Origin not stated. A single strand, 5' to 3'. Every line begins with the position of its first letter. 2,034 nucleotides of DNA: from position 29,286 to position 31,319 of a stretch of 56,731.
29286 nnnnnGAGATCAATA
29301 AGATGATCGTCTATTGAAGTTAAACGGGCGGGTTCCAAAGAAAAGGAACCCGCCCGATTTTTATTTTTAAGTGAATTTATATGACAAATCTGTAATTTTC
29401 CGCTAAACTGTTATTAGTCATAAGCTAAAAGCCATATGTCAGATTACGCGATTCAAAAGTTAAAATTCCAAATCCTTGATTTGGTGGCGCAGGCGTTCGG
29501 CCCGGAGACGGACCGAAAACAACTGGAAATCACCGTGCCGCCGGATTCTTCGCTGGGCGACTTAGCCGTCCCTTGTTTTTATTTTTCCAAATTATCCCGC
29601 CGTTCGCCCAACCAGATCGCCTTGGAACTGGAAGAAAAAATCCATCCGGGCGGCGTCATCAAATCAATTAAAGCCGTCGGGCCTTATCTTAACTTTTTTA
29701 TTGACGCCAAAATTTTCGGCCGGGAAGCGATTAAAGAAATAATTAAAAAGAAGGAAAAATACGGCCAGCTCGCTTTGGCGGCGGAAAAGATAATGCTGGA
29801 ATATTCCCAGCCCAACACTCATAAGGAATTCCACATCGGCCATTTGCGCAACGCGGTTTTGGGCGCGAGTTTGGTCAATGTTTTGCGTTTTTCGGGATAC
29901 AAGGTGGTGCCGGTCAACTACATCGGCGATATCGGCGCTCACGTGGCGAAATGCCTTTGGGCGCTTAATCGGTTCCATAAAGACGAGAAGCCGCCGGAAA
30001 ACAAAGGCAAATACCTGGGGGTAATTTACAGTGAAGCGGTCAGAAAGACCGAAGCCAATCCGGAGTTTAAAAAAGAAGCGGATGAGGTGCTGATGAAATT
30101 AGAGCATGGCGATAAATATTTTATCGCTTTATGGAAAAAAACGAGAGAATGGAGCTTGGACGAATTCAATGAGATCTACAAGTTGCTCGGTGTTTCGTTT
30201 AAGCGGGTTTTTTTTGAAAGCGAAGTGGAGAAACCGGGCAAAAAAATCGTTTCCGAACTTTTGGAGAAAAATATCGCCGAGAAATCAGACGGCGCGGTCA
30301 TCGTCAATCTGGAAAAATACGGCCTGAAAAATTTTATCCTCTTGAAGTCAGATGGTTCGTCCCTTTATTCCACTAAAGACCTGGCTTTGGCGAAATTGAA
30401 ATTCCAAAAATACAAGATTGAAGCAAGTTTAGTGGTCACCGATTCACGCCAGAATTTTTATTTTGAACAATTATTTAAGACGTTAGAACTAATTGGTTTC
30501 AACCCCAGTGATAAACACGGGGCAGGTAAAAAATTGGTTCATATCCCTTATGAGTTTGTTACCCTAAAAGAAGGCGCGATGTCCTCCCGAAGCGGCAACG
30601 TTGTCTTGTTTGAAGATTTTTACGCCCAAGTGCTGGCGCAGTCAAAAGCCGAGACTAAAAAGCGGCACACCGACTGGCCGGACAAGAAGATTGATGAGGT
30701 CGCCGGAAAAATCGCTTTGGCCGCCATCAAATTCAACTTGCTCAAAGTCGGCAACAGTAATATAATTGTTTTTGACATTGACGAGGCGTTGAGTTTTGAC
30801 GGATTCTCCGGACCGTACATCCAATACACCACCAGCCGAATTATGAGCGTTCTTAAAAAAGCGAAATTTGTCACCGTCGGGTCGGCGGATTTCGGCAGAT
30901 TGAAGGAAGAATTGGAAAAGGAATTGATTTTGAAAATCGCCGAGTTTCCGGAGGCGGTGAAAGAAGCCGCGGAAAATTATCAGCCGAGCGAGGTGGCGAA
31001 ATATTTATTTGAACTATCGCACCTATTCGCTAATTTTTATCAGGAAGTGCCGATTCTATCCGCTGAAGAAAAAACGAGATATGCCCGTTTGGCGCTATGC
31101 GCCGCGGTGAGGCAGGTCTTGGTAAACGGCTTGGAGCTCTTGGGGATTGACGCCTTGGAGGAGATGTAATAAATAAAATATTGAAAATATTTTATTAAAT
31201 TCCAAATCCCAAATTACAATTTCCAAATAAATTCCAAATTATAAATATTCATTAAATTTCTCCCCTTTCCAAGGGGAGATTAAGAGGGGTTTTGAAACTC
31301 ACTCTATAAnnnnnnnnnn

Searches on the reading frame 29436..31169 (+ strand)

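Call 26: search_protein_families(library=pfam, proteins=[window:29436-31169:+], max_evalue=0.00001)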
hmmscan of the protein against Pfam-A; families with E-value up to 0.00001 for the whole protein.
window:29436-31169:+ (577 aa): 3 families
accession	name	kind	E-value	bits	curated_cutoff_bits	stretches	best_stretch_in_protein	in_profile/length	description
PF00750.26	tRNA-synt_1d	-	3.4e-57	194.4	23.3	1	99-446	2-347/349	tRNA synthetases class I (R), catalytic domain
PF05746.21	DALR_1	-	5e-35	120.5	22.3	1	462-577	1-117/117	DALR anticodon binding domain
PF03485.21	Arg_tRNA_synt_N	-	1.6e-13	51.5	21.5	1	9-89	3-85/85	Arginyl tRNA synthetase N terminal domain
